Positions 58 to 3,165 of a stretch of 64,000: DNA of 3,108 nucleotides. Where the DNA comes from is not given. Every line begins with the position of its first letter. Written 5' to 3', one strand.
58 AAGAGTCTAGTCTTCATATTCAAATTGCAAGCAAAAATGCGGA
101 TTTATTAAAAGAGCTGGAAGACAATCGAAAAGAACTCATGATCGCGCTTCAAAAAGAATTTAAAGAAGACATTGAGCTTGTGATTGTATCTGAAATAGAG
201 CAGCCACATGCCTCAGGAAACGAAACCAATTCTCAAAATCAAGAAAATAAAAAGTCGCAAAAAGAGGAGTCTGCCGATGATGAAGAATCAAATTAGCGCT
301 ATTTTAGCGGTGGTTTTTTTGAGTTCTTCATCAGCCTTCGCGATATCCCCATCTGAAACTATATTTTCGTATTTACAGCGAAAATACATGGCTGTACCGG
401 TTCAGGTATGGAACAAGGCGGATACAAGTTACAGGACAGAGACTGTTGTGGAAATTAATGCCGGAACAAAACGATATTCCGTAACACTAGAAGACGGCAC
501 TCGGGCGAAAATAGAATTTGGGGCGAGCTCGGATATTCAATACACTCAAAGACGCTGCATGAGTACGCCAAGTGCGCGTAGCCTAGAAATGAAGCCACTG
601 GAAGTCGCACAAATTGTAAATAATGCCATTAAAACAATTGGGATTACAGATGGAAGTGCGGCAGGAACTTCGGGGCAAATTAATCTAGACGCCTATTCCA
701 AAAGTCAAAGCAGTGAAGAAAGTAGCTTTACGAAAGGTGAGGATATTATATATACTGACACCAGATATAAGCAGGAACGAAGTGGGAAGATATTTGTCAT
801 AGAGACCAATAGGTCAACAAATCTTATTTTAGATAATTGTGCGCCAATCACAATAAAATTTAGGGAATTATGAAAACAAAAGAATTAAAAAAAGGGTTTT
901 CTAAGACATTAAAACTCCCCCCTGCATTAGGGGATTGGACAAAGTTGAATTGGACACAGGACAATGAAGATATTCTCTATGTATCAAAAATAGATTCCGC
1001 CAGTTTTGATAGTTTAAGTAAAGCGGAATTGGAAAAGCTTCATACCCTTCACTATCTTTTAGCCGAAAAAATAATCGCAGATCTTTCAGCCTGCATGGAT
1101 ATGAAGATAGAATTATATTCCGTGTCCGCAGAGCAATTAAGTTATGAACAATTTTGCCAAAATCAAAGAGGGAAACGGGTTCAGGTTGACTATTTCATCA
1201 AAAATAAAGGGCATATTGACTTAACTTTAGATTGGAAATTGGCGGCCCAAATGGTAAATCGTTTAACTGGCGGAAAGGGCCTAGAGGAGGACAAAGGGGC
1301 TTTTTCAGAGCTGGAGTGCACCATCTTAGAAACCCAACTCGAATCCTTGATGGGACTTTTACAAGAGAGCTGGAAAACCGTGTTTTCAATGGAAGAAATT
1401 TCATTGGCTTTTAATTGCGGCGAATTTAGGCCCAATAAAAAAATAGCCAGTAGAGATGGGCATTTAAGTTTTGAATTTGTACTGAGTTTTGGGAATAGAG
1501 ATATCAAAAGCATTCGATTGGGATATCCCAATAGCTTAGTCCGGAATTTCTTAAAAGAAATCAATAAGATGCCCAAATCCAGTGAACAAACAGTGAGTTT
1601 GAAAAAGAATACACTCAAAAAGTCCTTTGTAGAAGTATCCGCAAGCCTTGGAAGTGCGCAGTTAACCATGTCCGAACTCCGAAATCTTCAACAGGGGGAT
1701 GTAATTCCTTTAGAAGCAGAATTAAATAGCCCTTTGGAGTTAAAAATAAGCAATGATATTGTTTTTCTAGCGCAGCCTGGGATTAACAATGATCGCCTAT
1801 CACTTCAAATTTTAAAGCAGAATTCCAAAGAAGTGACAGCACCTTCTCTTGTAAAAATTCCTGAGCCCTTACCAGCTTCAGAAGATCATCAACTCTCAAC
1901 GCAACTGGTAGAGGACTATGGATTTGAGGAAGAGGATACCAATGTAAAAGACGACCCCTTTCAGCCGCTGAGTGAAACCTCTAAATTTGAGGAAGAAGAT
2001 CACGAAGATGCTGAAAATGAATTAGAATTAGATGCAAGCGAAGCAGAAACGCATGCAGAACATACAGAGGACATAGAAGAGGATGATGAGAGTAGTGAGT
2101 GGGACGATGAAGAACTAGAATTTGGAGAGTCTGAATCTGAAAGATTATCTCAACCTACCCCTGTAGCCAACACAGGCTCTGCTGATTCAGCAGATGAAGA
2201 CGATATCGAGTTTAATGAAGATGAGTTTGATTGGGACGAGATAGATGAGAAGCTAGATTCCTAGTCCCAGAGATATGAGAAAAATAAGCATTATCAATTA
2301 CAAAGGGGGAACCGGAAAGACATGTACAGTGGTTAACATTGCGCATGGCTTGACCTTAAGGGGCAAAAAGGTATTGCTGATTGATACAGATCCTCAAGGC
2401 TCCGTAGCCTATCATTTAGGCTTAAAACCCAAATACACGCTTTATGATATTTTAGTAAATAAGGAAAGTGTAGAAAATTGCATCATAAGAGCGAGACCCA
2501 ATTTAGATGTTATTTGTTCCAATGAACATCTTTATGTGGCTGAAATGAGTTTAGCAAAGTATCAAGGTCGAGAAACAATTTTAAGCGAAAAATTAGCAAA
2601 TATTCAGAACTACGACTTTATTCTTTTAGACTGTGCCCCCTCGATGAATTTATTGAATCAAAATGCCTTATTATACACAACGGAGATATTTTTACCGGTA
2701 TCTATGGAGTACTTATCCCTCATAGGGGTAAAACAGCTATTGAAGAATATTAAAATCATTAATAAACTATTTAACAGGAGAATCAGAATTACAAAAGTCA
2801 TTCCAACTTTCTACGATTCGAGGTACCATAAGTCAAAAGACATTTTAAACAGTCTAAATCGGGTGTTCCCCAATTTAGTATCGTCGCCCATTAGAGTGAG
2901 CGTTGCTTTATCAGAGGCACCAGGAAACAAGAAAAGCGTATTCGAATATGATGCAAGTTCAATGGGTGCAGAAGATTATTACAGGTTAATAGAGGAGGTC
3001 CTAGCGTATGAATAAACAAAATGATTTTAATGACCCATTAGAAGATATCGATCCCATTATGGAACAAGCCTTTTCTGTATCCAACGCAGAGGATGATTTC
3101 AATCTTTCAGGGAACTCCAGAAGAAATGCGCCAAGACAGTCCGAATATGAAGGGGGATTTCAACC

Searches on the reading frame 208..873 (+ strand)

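Call 39: search_protein_families(library=pfam, proteins=[window:208-873:+], max_evalue=0.01)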
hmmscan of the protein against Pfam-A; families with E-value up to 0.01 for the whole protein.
window:208-873:+ (221 aa): 3 families
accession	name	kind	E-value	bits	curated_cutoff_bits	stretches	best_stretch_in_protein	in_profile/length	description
PF19058.5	DUF5754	-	0.0046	17.4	27.4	0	81-108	4-29/49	Family of unknown function (DUF5754)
PF20805.3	Integrin_A_Ig_2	-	0.0075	16.6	24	0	43-100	16-73/145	Integrin alpha Ig-like domain 2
PF11396.14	PepSY_like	-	0.0097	16.6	28.3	0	61-104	34-75/83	Putative beta-lactamase-inhibitor-like, PepSY-like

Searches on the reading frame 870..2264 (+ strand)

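Call 10: search_protein_families(library=ncbifam, proteins=[window:870-2264:+], max_evalue=0.00001)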
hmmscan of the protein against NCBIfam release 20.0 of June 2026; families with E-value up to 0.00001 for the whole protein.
window:870-2264:+ (464 aa): 2 families
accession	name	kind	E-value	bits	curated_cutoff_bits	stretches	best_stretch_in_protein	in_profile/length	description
TIGR01397.1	fliM_switch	equivalog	6.1e-26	91.3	219.6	1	40-316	35-317/320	flagellar motor switch protein FliM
TIGR02480.1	fliN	equivalog_domain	2.5e-07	30.5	84.05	1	248-315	4-71/77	flagellar motor switch protein FliN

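Call 39: search_protein_families(library=pfam, proteins=[window:870-2264:+], max_evalue=0.01)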
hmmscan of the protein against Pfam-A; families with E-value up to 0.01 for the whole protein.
window:870-2264:+ (464 aa): 2 families
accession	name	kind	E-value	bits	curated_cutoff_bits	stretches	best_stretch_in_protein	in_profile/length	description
PF01052.25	FliMN_C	-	6.8e-17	61.6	23.8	1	249-316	3-70/73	Type III flagellar switch regulator (C-ring) FliN C-term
PF02154.20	FliM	-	4.1e-10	40.3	27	1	45-175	5-138/192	Flagellar motor switch protein FliM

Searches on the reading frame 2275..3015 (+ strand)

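Call 39: search_protein_families(library=pfam, proteins=[window:2275-3015:+], max_evalue=0.01)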
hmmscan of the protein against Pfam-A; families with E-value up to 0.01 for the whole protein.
window:2275-3015:+ (246 aa): 9 families
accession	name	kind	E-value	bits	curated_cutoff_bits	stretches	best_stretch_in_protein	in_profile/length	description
PF13614.12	AAA_31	-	2.3e-47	161.6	27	1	1-172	1-177/177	AAA domain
PF01656.29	CbiA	-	4.3e-21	75.6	25.4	1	4-222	1-125/125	CobQ/CobB/MinD/ParA nucleotide binding domain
PF00142.24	Fer4_NifH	-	2.5e-09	37.5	25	1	7-69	5-68/271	4Fe-4S iron sulfur cluster binding proteins, NifH/frxC family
PF06564.18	CBP_BcsQ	-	2.4e-07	30.9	21.3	1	1-236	1-227/234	Cellulose biosynthesis protein BcsQ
PF02374.21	ArsA_ATPase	-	4.7e-06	26.5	24.3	1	6-51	5-50/305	Anion-transporting ATPase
PF09140.17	MipZ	-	1.1e-05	25.4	20.7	1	4-141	3-128/262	ATPase MipZ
PF10609.15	ParA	-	1.1e-05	25.4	27.1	1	3-49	5-52/246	NUBPL iron-transfer P-loop NTPase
PF00448.28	SRP54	-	0.0074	16.4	22.7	0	12-39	11-38/196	SRP54-type protein, GTPase domain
PF07015.17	VirC1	-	0.0076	16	24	0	1-40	1-40/231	VirC1 protein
